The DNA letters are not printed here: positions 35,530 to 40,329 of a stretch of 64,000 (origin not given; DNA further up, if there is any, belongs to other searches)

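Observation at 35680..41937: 1499-aa single-polypeptide DUF4011-like + Upf1-like SF1B helicase + DUF559/Vsr-type endonuclease, with a 555-aa unknown partner: candidate defence or novel nucleic-acid-processing module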

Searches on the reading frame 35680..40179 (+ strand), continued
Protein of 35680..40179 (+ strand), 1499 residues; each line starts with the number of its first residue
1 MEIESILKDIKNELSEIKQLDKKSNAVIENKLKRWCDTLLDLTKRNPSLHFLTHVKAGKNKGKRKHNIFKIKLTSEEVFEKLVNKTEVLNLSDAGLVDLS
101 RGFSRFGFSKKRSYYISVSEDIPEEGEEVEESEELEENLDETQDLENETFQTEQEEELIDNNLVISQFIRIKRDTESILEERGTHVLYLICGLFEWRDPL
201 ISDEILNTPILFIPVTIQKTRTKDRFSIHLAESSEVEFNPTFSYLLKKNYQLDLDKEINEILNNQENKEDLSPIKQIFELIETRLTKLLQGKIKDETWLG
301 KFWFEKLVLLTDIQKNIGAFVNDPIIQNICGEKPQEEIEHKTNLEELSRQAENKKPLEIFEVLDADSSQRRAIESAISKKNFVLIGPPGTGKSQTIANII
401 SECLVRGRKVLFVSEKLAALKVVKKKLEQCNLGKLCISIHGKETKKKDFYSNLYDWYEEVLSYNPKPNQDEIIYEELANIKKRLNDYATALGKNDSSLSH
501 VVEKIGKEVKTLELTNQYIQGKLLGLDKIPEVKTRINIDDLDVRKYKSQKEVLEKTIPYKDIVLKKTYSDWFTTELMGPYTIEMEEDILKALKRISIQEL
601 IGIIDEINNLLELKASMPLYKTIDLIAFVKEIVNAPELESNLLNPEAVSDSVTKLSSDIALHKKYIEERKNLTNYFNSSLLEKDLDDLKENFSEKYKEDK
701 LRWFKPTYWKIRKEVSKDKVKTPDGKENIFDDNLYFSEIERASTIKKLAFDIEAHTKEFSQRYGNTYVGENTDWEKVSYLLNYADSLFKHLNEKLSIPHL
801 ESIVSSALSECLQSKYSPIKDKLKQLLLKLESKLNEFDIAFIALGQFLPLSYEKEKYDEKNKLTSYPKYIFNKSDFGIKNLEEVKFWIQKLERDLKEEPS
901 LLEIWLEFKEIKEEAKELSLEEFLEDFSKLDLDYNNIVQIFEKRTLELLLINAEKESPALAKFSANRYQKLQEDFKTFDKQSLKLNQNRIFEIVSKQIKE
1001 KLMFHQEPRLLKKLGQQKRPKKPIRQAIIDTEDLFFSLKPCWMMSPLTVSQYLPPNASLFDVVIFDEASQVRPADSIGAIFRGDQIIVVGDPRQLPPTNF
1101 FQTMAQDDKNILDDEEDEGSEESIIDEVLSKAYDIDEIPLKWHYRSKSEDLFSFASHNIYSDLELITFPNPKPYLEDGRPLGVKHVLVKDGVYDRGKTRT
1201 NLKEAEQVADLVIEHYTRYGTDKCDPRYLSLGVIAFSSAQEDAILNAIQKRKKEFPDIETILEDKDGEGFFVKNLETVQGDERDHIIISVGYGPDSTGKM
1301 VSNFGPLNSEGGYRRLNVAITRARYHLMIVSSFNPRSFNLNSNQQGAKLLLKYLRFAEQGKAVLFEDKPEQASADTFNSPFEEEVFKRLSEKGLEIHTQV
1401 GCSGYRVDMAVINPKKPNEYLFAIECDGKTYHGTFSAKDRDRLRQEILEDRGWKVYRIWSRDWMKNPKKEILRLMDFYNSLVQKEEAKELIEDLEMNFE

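Call 42: find_encoding_contigs(protein=P0012, flank=8000, max_places=2)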
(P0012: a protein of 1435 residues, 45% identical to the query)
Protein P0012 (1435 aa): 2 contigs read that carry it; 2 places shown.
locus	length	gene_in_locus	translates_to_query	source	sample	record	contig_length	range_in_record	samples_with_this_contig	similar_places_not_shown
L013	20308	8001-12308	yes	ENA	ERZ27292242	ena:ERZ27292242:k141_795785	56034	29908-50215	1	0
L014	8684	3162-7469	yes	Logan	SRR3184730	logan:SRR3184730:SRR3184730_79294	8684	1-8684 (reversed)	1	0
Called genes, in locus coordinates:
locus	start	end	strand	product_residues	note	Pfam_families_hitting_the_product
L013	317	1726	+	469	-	-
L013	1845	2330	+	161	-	-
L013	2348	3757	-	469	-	-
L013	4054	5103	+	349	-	-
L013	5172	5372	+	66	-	-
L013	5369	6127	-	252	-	PF00326:Peptidase_S9 (faint), PF00561:Abhydrolase_1 (weak), PF12146:Hydrolase_4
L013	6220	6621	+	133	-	-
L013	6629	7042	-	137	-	-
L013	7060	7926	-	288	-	PF02646:RmuC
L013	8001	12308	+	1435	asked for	PF13195:DUF4011, PF13086:AAA_11 (weak), PF13245:AAA_19 (weak), PF13604:AAA_30 (faint), PF13086:AAA_11, PF13087:AAA_12, PF18741:MTES_1575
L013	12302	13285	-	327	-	-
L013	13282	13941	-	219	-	-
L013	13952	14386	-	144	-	-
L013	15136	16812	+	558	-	-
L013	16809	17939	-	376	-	-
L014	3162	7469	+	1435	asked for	PF13195:DUF4011, PF13086:AAA_11 (weak), PF13245:AAA_19 (weak), PF13604:AAA_30 (faint), PF13086:AAA_11, PF13087:AAA_12, PF18741:MTES_1575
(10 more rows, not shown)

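Call 47: search_solved_structures(query=window:35680-40179:+, max_evalue=0.001)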
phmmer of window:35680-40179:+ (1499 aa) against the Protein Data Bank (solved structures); distinct sequences matched with E-value up to 0.001: 18.
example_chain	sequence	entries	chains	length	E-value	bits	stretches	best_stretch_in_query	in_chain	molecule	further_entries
4b3f_X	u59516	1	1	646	1.7e-11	45.7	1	355-430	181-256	DNA-BINDING PROTEIN SMUBP-2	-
4b3g_A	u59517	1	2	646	1.7e-11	45.7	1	355-430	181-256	DNA-BINDING PROTEIN SMUBP-2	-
5mzn_A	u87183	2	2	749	2e-08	35.5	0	1058-1329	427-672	Helicase SEN1,Helicase SEN1 | Helicase SEN1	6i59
5eaw_A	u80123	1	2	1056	6.2e-06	27.3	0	1058-1098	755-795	DNA replication ATP-dependent helicase/nuclease DNA2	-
5eax_A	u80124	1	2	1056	6.2e-06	27.3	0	1058-1098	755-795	DNA replication ATP-dependent helicase/nuclease DNA2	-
5ean_A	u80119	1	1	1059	6.3e-06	27.2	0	1058-1098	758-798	DNA replication ATP-dependent helicase/nuclease DNA2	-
8ftm_A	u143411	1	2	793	3.1e-05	24.9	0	1059-1106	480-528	5'-3' RNA helicase-like protein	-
8rd3_A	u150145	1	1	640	4.9e-05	24.3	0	1060-1342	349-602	ATP-dependent helicase NAM7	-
2xzl_A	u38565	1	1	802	0.00012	23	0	1060-1342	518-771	ATP-DEPENDENT HELICASE NAM7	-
2xzo_A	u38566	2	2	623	0.00016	22.6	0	363-434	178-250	REGULATOR OF NONSENSE TRANSCRIPTS 1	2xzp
2gjk_A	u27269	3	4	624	0.00016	22.6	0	363-434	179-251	Regulator of nonsense transcripts 1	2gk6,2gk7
6ej5_A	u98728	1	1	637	0.00017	22.5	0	363-434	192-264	Regulator of nonsense transcripts 1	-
8fth_A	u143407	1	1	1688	0.00022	22.1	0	1059-1106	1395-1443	5'-3' RNA helicase-like protein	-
9qdq_A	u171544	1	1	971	0.00023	22.1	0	1060-1342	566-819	ATP-dependent helicase NAM7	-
9qwn_A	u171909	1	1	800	0.00031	21.6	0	362-434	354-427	Isoform 2 of Regulator of nonsense transcripts 1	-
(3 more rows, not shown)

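Call 63: search_dna_similar(query=window:35680-40179:+, collection=plasmids, mode=protein, max_rows=12)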
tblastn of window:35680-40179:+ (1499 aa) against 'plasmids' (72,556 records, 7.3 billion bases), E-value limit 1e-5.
Records with a match: 561; places in all: 615; records where one place covers at least 80% of the query: 5.
Best place of each record, by identity: <60% 561.
By first word of the organism name: Klebsiella 243; Ralstonia 118; Acinetobacter 45; Rhizobium 22; Raoultella 11; Mesorhizobium 6; Paracoccus 6; Vibrio 5; Variovorax 5; Thioclava 4; and 63 more.
By predicted mobility (MOB-suite, as given by PLSDB): conjugative 227; non-mobilizable 180; mobilizable 154.
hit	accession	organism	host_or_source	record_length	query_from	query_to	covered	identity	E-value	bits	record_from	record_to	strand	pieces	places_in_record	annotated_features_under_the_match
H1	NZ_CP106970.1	Haloferax alexandrinus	-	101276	179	1471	86%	31.1%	9e-154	527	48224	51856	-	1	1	DUF4011 domain-containing protein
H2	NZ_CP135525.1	Halomontanus rarus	Salt lake,Salt lake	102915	179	1480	87%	29.6%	9e-138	479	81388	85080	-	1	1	DUF4011 domain-containing protein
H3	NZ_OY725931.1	Bacteroides finegoldii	-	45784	173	1476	87%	28.5%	8e-124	437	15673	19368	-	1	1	DUF3320 domain-containing protein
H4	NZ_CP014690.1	Gluconobacter albidus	water kefir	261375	166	1473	87%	28.3%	4e-124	438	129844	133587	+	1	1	DUF3320 domain-containing protein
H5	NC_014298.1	Halalkalicoccus jeotgali B3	-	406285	179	1476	73%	33.3%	2e-115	553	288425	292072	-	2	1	DUF4011 domain-containing protein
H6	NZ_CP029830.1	Azospirillum ramasamyi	single cell,Cow dung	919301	167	1473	81%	29.1%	1e-92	477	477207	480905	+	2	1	DUF3320 domain-containing protein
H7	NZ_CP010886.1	Vibrio parahaemolyticus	Shrimps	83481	166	1487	66%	33.5%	9e-102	483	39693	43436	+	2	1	DUF3320 domain-containing protein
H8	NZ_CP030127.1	Indioceanicola profundi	sediment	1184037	174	1475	77%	28.5%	2e-91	450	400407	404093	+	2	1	none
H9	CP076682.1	Pseudoalteromonas shioyasakiensis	isolated microorganism,Ocean water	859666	169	1489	63%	33.4%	2e-92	479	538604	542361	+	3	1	none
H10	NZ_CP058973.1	Pseudoalteromonas sp. JSTW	cell culture,marine sediment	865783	169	1489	64%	32.9%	2e-91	466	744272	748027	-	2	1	DUF4011 domain-containing protein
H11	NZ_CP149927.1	Thioclava sp. GXIMD4216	-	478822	167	1495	62%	33.5%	2e-98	489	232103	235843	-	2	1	DUF3320 domain-containing protein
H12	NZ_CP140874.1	Rhizobium beringeri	Trifolium pratense,whole organism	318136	166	1493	63%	32.9%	1e-97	494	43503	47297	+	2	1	DUF3320 domain-containing protein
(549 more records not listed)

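Call 70: find_encoding_contigs(protein=P0007, flank=8000, max_places=2)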
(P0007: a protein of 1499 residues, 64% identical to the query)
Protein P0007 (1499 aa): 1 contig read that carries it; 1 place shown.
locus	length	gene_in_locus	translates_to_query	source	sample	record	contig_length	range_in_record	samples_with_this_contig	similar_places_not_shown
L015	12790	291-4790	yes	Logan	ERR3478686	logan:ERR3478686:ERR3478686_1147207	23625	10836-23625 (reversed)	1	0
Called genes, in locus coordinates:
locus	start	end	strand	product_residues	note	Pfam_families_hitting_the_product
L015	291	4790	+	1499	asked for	PF13195:DUF4011, PF13086:AAA_11 (weak), PF13245:AAA_19 (weak), PF13604:AAA_30 (faint), PF13086:AAA_11, PF13087:AAA_12, PF18741:MTES_1575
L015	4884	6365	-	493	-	PF03109:ABC1, PF27536:UbiB_helical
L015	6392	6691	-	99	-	PF13183:Fer4_8 (faint), PF05187:Fer4_ETF_QO (weak), PF12797:Fer4_2 (faint), PF12837:Fer4_6 (faint), PF13237:Fer4_10, PF00037:Fer4 (faint), PF12838:Fer4_7, PF13187:Fer4_9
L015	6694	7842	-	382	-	PF00890:FAD_binding_2 (faint), PF01134:GIDA (faint), PF01266:DAO (faint), PF01494:FAD_binding_3, PF03486:HI0933_like, PF07992:Pyr_redox_2 (weak), PF12831:FAD_oxidored (weak), PF13450:NAD_binding_8 (weak), +2 more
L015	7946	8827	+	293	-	PF01148:CTP_transf_1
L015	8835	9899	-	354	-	PF01883:FeS_assembly_P, PF00142:Fer4_NifH (faint), PF01656:CbiA, PF02374:ArsA_ATPase (weak), PF09140:MipZ (weak), PF10609:ParA, PF13614:AAA_31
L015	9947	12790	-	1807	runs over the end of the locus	-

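Call 83: find_related_loci(query=window:35680-40179:+, collection=metagenome_contigs, flank=8000)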
Query window:35680-40179:+ (1499 aa) in metagenome_contigs; peptide patterns used: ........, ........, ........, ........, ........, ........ (x = any residue, [..] = any of these).
84 stretches matched a pattern; 3 encode a relative of the query (tblastn E <= 1e-3); 3 distinct loci.
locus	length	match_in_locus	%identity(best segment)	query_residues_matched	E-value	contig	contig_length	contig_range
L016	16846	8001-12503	78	1-1499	0e+0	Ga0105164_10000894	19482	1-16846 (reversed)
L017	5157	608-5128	64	2-1499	0e+0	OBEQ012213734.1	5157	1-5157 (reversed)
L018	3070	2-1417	73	1030-1499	0e+0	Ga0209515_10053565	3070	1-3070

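Call 86: search_protein_families(library=padloc, proteins=[L001:7976-9763:-, L016:6045-7763:-, L008:12565-13320:+, L016:13301-14059:+, L003:14807-16378:+, L012:12341-13321:-, L012:13357-13782:-, L012:14015-15682:+, L012:6532-6942:-, L012:6939-7823:-], max_evalue=0.01)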
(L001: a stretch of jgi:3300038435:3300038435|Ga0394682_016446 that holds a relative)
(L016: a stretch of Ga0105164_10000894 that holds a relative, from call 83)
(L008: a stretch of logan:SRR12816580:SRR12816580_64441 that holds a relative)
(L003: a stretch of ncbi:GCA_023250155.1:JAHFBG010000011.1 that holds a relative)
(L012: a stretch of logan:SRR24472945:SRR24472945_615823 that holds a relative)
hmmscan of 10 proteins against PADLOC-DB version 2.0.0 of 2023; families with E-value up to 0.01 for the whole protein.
L001:7976-9763:- (595 aa): 0 families

L016:6045-7763:- (572 aa): 0 families

L008:12565-13320:+ (251 aa): 0 families

L016:13301-14059:+ (252 aa): 0 families

L003:14807-16378:+ (523 aa): 0 families

L012:12341-13321:- (326 aa): 0 families

L012:13357-13782:- (141 aa): 0 families

L012:14015-15682:+ (555 aa): 0 families

L012:6532-6942:- (136 aa): 1 family
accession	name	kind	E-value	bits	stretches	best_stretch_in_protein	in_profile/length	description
PDLC01899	CARF4--CARF_PDDEXK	-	0.0015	15.3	1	18-87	165-234/421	-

L012:6939-7823:- (294 aa): 0 families
